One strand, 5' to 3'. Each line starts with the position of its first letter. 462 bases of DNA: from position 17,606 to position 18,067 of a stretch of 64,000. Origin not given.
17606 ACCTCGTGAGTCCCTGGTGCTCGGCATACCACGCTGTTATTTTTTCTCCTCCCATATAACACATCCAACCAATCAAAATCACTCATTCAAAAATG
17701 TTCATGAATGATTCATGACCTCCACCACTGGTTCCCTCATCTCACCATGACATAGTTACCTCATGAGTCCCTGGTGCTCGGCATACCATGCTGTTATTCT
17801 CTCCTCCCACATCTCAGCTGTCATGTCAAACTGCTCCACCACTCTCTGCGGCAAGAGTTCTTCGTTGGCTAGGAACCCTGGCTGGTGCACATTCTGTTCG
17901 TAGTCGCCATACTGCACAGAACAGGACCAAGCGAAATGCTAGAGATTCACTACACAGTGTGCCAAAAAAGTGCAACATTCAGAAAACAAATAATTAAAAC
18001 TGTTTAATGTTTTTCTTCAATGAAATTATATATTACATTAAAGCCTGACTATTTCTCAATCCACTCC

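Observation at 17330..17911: Tandem intronic replication of the NF2 exon-4 donor junction (and of the MVP exon-13 acceptor junction at 26330-26620)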

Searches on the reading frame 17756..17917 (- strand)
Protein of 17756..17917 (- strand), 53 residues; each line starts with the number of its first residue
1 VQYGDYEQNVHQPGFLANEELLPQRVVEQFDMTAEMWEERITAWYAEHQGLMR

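Call 47: find_encoding_contigs(protein=window:17756-17917:-, flank=3000, max_places=6)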
Protein window:17756-17917:- (53 aa): no gene with exactly this product is on record in the collection.
